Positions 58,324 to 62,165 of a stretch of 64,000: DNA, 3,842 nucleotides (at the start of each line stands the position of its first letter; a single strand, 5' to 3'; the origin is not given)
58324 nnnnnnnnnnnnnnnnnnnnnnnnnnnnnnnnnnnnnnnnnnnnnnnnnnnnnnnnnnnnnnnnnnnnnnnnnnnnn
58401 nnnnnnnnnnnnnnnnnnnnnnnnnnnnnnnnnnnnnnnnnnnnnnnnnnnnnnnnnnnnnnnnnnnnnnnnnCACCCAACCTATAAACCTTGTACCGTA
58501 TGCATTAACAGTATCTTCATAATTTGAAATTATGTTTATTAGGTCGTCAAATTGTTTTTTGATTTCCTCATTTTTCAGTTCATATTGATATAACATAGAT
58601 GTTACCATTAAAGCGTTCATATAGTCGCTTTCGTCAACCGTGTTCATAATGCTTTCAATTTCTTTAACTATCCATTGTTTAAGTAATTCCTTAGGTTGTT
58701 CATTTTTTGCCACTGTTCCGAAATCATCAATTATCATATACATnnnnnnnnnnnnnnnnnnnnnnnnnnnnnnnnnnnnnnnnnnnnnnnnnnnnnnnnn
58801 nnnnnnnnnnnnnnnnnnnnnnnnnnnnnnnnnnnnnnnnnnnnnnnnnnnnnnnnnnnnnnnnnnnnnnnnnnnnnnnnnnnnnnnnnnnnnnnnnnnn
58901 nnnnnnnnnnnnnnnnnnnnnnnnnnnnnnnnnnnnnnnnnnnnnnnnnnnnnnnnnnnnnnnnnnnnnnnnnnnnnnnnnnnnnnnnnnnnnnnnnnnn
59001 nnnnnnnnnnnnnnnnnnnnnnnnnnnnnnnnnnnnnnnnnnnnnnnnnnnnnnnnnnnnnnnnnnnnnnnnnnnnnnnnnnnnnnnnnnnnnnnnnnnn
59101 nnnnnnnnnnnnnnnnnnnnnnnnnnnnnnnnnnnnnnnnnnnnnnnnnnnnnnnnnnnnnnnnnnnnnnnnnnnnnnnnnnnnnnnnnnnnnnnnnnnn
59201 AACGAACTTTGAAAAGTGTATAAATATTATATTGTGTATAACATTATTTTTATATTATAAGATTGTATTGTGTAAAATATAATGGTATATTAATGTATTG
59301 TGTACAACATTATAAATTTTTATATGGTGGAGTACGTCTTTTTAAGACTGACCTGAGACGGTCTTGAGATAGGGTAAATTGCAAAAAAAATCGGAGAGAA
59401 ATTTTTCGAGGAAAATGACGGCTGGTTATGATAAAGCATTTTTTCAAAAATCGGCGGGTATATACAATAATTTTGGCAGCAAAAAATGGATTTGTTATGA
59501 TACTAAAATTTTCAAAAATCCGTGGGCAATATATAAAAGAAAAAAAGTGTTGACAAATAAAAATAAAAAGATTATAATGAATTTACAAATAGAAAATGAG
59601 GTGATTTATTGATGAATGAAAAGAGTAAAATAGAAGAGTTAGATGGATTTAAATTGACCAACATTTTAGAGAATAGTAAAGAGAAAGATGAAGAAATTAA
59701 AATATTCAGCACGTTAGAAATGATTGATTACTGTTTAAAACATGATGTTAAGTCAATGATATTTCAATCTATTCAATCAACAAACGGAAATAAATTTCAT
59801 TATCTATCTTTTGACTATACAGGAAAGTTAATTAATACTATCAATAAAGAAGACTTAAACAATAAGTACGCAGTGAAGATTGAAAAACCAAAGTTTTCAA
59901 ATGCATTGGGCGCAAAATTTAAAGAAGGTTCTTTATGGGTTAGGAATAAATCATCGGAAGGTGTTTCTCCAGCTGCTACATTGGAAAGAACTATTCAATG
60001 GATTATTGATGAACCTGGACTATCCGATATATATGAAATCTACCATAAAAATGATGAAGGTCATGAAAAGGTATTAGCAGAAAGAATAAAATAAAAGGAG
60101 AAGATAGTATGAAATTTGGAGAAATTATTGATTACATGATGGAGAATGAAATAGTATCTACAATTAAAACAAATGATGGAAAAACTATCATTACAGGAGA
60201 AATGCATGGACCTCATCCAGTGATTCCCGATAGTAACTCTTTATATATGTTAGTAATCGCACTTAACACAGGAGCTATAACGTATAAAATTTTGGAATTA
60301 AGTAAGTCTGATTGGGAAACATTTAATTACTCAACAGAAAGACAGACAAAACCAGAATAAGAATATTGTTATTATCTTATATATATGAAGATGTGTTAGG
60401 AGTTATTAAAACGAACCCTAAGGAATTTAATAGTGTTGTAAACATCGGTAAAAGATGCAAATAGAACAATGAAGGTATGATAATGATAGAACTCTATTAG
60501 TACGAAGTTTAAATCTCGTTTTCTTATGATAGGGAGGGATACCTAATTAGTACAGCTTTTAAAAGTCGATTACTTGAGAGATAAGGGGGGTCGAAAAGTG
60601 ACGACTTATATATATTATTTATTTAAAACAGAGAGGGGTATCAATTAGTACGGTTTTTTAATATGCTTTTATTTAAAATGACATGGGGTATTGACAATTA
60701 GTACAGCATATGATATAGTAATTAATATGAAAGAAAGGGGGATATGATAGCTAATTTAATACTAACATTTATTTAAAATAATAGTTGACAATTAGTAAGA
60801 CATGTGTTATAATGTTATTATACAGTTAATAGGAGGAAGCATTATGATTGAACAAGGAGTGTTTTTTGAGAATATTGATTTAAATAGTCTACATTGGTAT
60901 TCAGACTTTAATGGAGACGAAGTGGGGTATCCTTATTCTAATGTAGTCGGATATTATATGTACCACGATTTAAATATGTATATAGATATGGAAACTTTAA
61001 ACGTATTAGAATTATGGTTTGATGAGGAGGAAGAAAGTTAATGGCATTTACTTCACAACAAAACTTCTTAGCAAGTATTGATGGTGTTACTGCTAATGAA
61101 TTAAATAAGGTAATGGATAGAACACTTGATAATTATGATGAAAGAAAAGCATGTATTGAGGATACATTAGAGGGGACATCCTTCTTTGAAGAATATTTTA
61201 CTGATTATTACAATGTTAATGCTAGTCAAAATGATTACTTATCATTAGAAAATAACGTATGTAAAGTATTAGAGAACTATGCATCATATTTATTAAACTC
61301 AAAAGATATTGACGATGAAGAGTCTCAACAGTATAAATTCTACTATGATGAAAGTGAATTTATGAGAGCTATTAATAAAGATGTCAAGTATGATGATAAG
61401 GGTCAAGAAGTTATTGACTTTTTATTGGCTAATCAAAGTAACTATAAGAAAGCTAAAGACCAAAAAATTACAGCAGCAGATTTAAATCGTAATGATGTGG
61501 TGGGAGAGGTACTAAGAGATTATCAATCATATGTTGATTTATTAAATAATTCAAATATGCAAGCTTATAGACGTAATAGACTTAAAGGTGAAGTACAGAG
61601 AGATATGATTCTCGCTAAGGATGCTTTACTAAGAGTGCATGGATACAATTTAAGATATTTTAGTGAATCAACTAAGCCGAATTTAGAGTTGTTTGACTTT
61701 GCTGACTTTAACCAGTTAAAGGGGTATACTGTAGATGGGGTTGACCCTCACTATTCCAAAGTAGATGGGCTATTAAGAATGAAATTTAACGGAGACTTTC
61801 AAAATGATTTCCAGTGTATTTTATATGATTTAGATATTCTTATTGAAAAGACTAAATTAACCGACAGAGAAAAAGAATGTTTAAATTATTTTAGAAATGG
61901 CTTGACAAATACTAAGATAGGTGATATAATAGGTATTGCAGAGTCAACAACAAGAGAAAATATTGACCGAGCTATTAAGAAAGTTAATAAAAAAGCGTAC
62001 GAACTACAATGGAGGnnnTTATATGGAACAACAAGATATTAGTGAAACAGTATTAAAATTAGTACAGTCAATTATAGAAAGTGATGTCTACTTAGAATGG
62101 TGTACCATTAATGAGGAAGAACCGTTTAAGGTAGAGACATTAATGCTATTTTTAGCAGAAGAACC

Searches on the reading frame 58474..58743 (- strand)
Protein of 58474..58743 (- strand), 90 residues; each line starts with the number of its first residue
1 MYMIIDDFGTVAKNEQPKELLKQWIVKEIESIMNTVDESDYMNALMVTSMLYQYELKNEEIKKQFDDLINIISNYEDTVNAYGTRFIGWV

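Call 53: search_protein_families(library=phrogs, proteins=[window:58474-58743:-], max_evalue=0.001)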
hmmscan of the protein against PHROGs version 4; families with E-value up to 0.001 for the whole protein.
window:58474-58743:- (90 aa): 0 families

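Call 58: search_protein_families(library=pfam, proteins=[window:58474-58743:-], max_evalue=0.05)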
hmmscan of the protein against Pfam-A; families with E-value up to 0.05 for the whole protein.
window:58474-58743:- (90 aa): 3 families
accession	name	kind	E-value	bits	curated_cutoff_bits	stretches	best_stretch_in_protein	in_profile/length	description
PF19165.5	DUF5847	-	0.00047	19.6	27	1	24-87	258-319/409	Family of unknown function (DUF5847)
PF25569.1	TPR_ZFYVE26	-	0.022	15.5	27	1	18-82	11-77/123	ZFYVE26-like, TPR repeats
PF23179.1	bHLH_INO2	-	0.031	14.9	23.4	0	58-77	19-38/74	INO2 bHLH domain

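Call 80: find_homologous_proteins(query=window:58474-58743:-)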
Query window:58474-58743:- (90 aa): 32 proteins with E <= 0.001 among 32 candidates.
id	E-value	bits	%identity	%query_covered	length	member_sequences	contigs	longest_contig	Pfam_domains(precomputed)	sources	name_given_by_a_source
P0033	1.2e-50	187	97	100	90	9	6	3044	PF19165.6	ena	-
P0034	2.4e-50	186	98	100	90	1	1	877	-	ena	-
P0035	3.8e-50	185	97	100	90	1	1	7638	-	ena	-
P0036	4.8e-50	185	97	100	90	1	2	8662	-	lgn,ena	-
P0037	5.7e-50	185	97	100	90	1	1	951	-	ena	-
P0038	1.4e-49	183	94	100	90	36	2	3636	PF19165.6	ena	-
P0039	7.9e-49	181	94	100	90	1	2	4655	-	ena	-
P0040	5.3e-48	178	91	100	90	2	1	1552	PF19165.6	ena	-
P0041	3.0e-47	176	89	100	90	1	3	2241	PF19165.6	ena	-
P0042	4.5e-47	175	90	100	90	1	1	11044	-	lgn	-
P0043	1.6e-46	174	88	100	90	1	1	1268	-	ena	-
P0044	1.6e-46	174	89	100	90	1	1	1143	-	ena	-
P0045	3.2e-46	173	88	100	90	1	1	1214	-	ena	-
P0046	4.0e-46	172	89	98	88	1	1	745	PF19165.6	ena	-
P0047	8.3e-38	146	80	94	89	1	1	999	-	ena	-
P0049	2.0e-34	135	74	94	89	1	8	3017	-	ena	-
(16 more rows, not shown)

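Call 81: find_encoding_contigs(protein=P0049, flank=2500, max_places=10)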
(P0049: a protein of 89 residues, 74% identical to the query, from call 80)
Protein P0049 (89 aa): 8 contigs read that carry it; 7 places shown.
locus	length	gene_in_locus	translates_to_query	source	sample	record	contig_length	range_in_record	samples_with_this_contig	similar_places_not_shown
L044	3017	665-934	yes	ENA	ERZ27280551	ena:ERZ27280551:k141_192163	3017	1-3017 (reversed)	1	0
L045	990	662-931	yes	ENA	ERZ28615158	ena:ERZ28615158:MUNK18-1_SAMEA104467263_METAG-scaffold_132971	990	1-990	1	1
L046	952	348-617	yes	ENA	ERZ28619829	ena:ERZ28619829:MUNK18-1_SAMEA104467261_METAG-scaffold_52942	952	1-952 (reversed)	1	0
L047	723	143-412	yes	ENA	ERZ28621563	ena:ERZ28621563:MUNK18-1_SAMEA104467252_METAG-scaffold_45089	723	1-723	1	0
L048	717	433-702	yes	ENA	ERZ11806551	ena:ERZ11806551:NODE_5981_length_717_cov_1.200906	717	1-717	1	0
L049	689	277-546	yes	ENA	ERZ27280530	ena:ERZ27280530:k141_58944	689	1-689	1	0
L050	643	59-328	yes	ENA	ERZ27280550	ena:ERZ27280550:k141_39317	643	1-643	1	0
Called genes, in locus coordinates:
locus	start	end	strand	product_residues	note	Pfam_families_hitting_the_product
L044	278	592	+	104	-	-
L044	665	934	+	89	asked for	-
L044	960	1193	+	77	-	-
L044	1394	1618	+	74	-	-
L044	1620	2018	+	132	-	-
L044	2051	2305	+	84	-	-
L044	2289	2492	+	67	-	-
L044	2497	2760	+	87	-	-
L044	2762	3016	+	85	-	?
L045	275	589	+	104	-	-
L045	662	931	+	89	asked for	-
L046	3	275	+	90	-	?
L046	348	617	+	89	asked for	-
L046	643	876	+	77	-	-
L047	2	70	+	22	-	?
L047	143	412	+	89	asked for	-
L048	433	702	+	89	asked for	-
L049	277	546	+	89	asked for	-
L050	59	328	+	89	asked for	-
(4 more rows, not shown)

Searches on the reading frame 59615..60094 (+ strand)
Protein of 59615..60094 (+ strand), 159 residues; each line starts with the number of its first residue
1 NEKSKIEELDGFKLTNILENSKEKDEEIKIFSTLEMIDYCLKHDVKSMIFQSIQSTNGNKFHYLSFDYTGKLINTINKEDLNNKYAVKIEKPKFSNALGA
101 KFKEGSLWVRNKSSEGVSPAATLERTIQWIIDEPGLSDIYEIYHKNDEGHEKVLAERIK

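Call 22: find_related_loci(query=window:59615-60094:+, collection=viral_contigs, flank=3000)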
Query window:59615-60094:+ (159 aa) in viral_contigs; peptide patterns used: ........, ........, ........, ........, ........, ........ (x = any residue, [..] = any of these).
3 stretches matched a pattern, but none encodes a relative of the query by tblastn (E <= 1e-3).

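Call 24: find_homologous_proteins(query=window:59615-60094:+)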
Query window:59615-60094:+ (159 aa): 32 proteins with E <= 0.001 among 62 candidates.
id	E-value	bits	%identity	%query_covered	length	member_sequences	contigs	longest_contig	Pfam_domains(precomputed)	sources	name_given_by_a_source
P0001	2.6e-90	318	92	100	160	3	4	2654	-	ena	-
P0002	1.5e-88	312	91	100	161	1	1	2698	-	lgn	-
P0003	8.8e-88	310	91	100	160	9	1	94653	-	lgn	-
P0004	1.1e-87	310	89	100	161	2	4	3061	-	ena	-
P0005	3.8e-87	308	89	100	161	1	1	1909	-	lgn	-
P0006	4.2e-87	308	89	100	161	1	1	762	-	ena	-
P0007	7.7e-87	307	89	100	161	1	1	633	-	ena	-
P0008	9.4e-87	307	88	100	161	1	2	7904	-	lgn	-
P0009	1.4e-86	306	89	100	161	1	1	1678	-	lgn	-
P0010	5.0e-86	304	89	100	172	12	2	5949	-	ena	-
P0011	4.3e-85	301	89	99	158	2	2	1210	-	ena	-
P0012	5.4e-85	301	89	100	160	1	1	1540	-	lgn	-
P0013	1.6e-84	299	87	99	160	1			-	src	-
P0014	4.3e-84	298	87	100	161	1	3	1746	-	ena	-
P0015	6.0e-82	291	84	100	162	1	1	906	-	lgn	-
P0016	8.3e-82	291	86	100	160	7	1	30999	-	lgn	-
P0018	3.9e-81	288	83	97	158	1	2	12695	-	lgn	-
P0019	1.1e-80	287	85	100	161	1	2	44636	-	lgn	-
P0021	7.2e-78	278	83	100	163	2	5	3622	-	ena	-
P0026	8.0e-76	271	81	100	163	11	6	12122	-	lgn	-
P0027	4.6e-75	269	81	100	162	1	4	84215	-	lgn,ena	-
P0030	1.3e-54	202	66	100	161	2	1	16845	-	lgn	-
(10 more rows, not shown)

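Call 25: find_encoding_contigs(protein=P0003, flank=2500, max_places=3)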
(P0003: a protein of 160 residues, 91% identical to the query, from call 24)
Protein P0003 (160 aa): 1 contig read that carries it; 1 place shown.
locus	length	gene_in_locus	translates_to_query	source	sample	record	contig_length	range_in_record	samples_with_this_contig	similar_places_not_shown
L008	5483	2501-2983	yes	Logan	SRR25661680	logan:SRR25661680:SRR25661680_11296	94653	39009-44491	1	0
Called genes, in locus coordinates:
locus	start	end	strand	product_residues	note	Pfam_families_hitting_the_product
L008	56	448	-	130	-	-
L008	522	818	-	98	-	-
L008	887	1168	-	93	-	-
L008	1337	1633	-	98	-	-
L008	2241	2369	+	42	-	-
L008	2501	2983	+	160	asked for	-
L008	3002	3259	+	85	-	-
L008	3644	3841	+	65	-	-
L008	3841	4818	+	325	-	PF00196:GerE (weak)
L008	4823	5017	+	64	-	-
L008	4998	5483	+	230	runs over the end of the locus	-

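Call 26: find_encoding_contigs(protein=P0016, flank=2500, max_places=3)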
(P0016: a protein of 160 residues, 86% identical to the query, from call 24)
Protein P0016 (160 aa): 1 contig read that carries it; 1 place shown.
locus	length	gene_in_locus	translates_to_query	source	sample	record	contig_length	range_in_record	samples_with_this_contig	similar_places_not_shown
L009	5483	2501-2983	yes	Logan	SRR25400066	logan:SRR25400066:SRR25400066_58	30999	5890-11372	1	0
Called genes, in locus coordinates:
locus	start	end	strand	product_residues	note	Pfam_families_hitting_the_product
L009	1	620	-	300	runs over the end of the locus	PF23864:DUF7222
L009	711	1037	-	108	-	-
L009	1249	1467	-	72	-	-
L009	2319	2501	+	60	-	-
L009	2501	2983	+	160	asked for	-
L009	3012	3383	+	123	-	-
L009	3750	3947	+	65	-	-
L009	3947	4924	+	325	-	PF00196:GerE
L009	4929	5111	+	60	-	-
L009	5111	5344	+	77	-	PF13192:Thioredoxin_3, PF00462:Glutaredoxin (weak)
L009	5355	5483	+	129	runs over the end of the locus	PF24240:DUF7448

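Call 27: find_encoding_contigs(protein=P0019, flank=2500, max_places=3)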
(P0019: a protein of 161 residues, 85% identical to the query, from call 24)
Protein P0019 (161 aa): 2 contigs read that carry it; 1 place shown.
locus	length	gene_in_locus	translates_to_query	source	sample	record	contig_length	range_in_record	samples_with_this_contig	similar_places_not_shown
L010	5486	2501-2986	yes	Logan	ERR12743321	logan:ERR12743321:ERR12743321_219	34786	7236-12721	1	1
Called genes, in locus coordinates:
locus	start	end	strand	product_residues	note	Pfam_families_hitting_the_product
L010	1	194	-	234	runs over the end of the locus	PF23864:DUF7222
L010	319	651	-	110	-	-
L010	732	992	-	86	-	-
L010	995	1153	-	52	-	-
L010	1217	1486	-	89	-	-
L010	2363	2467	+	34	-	-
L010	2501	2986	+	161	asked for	-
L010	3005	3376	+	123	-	-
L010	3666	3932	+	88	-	-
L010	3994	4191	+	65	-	-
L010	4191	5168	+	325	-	PF00196:GerE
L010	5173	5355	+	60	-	-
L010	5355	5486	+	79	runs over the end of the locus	PF00085:Thioredoxin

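Call 28: find_encoding_contigs(protein=P0027, flank=2500, max_places=4)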
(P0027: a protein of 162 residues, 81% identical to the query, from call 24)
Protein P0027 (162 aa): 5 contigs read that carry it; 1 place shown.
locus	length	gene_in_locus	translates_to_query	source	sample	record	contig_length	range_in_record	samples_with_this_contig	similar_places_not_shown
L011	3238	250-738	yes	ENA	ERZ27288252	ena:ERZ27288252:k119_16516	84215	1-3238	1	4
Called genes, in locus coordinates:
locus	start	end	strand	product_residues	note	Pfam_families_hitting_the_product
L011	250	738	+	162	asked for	-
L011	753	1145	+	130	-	-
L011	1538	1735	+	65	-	-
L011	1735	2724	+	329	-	PF00196:GerE (weak)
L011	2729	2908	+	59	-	-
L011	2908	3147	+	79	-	PF00085:Thioredoxin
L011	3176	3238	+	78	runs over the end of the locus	-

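Call 29: find_encoding_contigs(protein=P0018, flank=2500, max_places=3)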
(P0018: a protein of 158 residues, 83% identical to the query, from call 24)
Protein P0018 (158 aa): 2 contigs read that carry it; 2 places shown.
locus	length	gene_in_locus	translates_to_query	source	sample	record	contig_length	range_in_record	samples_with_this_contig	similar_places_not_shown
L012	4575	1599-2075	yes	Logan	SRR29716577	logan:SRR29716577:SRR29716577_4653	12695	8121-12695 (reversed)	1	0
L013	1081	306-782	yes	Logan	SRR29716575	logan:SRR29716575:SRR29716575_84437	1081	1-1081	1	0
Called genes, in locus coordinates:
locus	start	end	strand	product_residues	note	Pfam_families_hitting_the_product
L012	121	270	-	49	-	-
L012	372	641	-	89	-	-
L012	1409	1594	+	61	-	-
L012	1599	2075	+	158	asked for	-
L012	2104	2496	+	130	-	-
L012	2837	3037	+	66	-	-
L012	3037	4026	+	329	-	PF00196:GerE (weak)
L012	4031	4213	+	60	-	-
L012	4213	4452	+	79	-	PF00085:Thioredoxin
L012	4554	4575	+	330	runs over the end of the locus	PF27337:YorF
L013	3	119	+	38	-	?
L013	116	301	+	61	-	-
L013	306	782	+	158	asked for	-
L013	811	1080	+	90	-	?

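Call 30: find_encoding_contigs(protein=P0026, flank=2500, max_places=4)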
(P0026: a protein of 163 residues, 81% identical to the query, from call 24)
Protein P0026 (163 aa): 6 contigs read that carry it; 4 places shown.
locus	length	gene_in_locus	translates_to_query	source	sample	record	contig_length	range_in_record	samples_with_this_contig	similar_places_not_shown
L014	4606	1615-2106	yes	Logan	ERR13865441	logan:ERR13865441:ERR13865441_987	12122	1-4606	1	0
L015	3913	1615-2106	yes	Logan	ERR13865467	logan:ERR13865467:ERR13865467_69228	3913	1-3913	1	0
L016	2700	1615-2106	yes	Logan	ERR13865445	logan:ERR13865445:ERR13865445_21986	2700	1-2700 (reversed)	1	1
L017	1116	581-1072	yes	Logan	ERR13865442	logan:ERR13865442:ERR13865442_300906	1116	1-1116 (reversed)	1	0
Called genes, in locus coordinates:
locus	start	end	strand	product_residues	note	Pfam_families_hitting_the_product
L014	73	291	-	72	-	-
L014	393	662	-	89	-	-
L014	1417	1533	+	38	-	-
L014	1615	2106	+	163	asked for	-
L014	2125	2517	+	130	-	-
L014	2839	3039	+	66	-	-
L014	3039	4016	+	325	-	PF00196:GerE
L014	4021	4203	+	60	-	-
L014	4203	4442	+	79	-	PF00085:Thioredoxin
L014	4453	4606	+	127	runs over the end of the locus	PF24240:DUF7448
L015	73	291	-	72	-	-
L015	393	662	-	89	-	-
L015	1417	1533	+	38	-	-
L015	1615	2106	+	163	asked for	-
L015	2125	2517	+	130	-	-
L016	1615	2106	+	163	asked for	-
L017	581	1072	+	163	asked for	-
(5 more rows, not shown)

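Call 31: find_encoding_contigs(protein=P0030, flank=2500, max_places=3)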
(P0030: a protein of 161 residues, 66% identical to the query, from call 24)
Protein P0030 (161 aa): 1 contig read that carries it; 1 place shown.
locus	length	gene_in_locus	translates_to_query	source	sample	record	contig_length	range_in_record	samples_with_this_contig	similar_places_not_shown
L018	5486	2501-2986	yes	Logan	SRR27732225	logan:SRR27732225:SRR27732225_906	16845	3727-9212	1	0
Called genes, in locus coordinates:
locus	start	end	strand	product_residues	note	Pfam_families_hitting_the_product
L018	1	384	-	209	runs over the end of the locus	-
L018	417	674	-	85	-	-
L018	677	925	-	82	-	-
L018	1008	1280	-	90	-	-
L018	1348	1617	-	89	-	-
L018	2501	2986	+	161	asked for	-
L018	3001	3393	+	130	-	-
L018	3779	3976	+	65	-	-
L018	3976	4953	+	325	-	PF00196:GerE (weak)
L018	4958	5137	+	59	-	-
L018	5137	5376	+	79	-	PF00085:Thioredoxin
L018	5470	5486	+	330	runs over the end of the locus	PF27337:YorF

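Call 32: find_encoding_contigs(protein=P0008, flank=2500, max_places=3)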
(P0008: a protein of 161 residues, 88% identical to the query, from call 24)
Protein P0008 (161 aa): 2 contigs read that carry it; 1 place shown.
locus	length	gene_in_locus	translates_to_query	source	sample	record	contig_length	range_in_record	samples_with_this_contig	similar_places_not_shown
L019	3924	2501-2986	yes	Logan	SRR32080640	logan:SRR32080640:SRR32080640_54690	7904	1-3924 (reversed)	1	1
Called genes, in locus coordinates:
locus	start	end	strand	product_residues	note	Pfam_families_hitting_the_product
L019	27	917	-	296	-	PF23864:DUF7222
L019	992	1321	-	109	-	-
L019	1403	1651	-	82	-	-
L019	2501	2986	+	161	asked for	-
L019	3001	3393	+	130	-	-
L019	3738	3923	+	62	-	?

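Call 53: search_protein_families(library=phrogs, proteins=[window:59615-60091:+], max_evalue=0.001)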
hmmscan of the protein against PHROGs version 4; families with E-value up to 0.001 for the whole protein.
window:59615-60091:+ (159 aa): 0 families

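Call 58: search_protein_families(library=pfam, proteins=[window:59615-60091:+], max_evalue=0.05)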
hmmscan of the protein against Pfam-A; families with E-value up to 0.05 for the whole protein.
window:59615-60091:+ (159 aa): 0 families

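Call 75: find_encoding_contigs(protein=P0021, flank=2500, max_places=10)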
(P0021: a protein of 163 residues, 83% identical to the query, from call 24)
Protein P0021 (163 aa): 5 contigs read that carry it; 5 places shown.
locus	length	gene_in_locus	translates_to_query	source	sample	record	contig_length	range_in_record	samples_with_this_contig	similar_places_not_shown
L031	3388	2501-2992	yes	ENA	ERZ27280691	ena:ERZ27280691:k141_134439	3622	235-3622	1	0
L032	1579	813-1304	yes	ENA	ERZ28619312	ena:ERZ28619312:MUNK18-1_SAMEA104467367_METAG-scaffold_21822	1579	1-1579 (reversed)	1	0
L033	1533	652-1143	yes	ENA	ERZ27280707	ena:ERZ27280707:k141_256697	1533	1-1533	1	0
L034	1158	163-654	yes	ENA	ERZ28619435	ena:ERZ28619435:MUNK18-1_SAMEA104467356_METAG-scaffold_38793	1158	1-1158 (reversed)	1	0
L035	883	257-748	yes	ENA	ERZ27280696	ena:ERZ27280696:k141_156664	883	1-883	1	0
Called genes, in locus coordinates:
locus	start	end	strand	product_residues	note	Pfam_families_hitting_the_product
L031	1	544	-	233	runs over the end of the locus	PF23864:DUF7222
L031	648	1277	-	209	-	-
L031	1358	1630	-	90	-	PF19165:DUF5847 (weak)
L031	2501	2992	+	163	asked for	-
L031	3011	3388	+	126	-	?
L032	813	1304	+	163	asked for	-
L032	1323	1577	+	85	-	?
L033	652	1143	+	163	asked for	-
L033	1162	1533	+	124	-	?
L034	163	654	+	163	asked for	-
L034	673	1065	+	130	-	-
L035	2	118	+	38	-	?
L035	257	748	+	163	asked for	-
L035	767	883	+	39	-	?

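Call 76: find_encoding_contigs(protein=P0001, flank=2500, max_places=10)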
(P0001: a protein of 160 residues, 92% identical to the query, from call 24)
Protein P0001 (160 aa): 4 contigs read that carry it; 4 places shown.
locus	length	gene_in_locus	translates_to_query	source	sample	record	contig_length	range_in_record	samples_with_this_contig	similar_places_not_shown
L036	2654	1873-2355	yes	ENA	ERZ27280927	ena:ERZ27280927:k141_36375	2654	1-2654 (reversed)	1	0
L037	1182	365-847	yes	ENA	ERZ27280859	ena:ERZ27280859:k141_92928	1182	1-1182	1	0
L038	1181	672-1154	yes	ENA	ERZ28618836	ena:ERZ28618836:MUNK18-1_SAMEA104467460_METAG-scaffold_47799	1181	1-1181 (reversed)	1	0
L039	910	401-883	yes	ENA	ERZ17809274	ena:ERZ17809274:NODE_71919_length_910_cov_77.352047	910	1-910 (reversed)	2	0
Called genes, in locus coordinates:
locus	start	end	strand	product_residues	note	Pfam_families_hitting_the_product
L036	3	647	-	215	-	?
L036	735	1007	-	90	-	-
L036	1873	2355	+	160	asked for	-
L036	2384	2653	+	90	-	?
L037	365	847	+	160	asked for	-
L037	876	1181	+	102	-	?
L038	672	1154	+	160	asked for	-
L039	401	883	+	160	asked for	-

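Call 77: find_encoding_contigs(protein=P0004, flank=2500, max_places=10)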
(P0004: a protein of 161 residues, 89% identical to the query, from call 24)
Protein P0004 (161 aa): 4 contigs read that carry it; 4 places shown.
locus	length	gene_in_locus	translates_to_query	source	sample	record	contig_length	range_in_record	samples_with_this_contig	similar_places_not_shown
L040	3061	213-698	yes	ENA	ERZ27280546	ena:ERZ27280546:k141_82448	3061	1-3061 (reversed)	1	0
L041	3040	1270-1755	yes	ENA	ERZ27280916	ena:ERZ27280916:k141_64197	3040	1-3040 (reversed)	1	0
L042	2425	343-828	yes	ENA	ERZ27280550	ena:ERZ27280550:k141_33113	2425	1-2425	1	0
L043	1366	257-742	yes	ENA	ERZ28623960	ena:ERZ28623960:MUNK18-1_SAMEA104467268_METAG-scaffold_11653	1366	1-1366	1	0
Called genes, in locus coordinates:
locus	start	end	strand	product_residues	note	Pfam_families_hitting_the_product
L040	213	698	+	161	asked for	-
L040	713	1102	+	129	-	-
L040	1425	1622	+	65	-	-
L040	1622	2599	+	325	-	PF00196:GerE (weak)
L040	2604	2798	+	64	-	-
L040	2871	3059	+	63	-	?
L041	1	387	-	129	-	?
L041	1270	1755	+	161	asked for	-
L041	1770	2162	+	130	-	-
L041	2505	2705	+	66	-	-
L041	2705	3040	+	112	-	?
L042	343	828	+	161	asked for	-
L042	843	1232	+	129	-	-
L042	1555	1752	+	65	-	-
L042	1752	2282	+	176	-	PF07463:NUMOD4 (weak), PF13392:HNH_3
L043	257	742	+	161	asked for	-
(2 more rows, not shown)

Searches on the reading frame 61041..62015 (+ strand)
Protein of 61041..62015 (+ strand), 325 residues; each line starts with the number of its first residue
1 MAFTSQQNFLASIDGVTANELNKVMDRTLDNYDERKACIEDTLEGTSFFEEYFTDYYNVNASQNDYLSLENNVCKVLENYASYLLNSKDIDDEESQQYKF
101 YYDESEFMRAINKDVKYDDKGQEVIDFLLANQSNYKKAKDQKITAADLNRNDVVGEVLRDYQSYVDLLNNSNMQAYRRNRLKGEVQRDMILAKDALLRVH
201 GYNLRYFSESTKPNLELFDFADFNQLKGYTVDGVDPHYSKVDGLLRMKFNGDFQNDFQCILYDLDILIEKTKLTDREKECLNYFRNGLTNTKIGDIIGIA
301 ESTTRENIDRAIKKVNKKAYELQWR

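Call 53: search_protein_families(library=phrogs, proteins=[window:61041-62015:+], max_evalue=0.001)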
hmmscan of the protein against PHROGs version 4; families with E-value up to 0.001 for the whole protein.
window:61041-62015:+ (325 aa): 6 families
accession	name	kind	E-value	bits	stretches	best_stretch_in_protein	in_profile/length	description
phrog_5767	-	transcription regulation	6.9e-76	257.1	1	1-324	1-341/393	sigma factor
phrog_3512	-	transcription regulation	1.2e-06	29.7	1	252-319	43-113/130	sigma factor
phrog_1190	-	transcription regulation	5.8e-06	27.2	1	272-319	111-159/167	RNA polymerase sigma factor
phrog_1740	-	transcription regulation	0.00012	21.7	1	269-317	165-214/567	RNA polymerase sigma factor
phrog_14233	-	unknown function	0.00044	21.5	1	8-90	4-92/105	-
phrog_3282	-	transcription regulation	0.00081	20.3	0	271-316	46-91/158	sigma factor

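Call 54: search_protein_families(library=pfam, proteins=[window:61041-62015:+], max_evalue=0.001)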
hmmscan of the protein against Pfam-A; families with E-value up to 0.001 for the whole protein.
window:61041-62015:+ (325 aa): 2 families
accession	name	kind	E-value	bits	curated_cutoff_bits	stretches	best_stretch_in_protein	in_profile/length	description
PF00196.25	GerE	-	1.1e-06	28.6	23.5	1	272-316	2-46/57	Bacterial regulatory proteins, luxR family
PF04545.22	Sigma70_r4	-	0.00091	19.1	24.1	0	272-315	4-48/50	Sigma-70, region 4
